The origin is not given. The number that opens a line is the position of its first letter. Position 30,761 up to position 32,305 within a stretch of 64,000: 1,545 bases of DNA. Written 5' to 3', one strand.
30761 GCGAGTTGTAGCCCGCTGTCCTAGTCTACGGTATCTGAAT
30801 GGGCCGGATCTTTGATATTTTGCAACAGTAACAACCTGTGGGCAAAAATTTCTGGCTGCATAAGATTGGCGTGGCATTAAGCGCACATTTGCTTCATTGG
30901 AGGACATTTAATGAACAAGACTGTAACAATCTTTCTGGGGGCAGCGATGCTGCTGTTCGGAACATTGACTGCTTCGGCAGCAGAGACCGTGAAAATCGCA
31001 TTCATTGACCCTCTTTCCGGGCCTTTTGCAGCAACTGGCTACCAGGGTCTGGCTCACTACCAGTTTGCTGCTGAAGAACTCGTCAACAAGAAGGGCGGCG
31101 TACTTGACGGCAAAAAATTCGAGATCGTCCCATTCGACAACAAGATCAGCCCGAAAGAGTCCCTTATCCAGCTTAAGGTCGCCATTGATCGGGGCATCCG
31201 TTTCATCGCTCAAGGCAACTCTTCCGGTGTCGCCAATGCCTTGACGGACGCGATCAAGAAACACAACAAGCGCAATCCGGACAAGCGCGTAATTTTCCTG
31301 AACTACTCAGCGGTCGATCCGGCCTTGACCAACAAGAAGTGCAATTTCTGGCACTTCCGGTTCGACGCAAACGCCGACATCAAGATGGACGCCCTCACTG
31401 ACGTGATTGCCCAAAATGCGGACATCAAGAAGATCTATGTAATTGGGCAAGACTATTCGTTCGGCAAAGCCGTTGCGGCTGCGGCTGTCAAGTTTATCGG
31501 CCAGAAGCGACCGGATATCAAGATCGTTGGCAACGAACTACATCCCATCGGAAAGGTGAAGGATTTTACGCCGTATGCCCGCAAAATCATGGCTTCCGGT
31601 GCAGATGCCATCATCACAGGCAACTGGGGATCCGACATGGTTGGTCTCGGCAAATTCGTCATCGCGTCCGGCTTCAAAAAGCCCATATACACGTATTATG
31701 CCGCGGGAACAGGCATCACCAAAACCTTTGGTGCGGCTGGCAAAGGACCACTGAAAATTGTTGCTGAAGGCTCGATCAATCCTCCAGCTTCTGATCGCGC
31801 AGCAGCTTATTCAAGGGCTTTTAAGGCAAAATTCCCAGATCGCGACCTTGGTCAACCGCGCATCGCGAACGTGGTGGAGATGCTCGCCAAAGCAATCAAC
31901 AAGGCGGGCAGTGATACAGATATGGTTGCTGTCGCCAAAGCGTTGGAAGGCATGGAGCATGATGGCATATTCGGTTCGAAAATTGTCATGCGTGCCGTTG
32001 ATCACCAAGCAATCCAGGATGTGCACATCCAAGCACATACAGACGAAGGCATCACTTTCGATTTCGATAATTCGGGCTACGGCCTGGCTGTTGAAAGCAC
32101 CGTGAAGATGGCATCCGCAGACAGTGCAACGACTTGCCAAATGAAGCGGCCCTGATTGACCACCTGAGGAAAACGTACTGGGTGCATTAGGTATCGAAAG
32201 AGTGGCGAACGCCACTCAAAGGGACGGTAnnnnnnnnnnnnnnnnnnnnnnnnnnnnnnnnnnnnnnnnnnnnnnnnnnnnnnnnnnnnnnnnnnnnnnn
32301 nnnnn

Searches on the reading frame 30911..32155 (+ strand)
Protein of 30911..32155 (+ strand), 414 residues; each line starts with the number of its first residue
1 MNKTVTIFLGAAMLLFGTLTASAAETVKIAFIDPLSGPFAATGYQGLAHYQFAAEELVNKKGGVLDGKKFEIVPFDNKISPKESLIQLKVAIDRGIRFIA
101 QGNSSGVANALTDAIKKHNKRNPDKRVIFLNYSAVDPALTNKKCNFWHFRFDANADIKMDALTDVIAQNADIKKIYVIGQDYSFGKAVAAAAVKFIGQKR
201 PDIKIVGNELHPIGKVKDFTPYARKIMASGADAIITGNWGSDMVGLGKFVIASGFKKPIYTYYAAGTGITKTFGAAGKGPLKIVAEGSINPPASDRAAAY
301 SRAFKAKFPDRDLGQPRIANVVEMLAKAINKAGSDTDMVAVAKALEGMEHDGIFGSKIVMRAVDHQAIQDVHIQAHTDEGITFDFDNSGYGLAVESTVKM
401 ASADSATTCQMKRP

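Call 10: search_protein_families(library=pfam, proteins=[window:30911-32155:+], max_evalue=0.01)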
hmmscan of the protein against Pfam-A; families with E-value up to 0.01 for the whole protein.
window:30911-32155:+ (414 aa): 1 family
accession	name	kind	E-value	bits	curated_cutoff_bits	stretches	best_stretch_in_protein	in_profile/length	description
PF13458.12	Peripla_BP_6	-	4.7e-63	214.4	31.7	1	26-374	1-336/343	Periplasmic binding protein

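Call 18: find_encoding_contigs(protein=window:30911-32155:+, flank=10000, max_places=10)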
Protein window:30911-32155:+ (414 aa): 7 contigs read that carry it; 7 places shown.
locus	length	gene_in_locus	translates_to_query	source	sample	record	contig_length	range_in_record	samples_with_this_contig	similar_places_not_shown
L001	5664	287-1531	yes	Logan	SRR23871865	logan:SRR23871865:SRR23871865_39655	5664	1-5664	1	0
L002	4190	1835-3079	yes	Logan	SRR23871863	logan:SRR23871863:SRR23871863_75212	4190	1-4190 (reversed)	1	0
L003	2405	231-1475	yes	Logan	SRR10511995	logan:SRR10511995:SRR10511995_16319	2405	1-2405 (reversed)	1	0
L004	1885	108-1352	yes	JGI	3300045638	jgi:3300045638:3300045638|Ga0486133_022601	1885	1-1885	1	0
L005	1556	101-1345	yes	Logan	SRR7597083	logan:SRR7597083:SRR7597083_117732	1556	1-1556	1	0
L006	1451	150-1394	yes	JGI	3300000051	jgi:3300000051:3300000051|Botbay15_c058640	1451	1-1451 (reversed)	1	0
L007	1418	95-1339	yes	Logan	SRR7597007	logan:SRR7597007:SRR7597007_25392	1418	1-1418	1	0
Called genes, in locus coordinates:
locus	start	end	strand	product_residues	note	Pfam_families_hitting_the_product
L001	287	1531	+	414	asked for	PF13458:Peripla_BP_6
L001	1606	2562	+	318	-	PF02653:BPD_transp_2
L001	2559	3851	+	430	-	PF02653:BPD_transp_2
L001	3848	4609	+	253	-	PF00005:ABC_tran, PF12399:BCA_ABC_TP_C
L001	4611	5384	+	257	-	PF00005:ABC_tran, PF13304:AAA_21 (faint)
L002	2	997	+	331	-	?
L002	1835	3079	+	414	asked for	PF13458:Peripla_BP_6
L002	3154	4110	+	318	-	PF02653:BPD_transp_2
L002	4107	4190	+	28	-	?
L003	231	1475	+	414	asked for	PF13458:Peripla_BP_6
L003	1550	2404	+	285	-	?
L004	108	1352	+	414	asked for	PF13458:Peripla_BP_6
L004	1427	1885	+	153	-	?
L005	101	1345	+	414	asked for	PF13458:Peripla_BP_6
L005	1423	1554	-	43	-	?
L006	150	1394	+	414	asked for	PF13458:Peripla_BP_6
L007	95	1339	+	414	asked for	PF13458:Peripla_BP_6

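Call 49: list_cluster_members(proteins=[P0121, window:30911-32155:+, window:20382-21209:+, P0122, P0008])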
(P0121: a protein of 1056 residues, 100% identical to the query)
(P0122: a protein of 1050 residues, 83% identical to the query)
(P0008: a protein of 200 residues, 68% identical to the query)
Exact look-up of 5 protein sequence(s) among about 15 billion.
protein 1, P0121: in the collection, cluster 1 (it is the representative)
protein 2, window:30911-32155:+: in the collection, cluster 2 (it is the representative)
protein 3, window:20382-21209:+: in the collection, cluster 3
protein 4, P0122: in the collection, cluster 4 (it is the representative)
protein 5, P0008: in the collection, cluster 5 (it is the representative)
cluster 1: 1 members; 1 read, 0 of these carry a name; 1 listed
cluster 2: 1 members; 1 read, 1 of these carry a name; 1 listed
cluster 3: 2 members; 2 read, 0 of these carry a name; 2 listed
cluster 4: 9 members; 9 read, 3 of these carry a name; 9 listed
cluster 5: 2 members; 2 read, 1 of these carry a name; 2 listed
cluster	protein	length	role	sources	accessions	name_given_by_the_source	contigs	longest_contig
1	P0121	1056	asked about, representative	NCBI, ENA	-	-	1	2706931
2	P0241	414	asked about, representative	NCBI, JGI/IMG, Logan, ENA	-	branched-chain amino acid transport system substrate-binding protein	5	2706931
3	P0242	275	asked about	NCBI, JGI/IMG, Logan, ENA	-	-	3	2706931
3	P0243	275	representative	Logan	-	-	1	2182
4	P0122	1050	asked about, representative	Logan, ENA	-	-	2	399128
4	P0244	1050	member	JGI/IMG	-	hypothetical protein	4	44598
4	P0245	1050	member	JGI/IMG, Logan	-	hypothetical protein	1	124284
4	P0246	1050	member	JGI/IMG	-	hypothetical protein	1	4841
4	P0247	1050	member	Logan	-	-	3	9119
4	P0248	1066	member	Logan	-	-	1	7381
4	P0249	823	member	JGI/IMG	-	-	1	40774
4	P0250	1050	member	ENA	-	-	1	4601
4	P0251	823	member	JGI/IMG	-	-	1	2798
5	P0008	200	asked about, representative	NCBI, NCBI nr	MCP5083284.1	MAG: IS630 family transposase [Alphaproteobacteria bacterium] | IS630 family transposase [Alphaproteobacteria bacterium]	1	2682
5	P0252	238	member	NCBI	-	-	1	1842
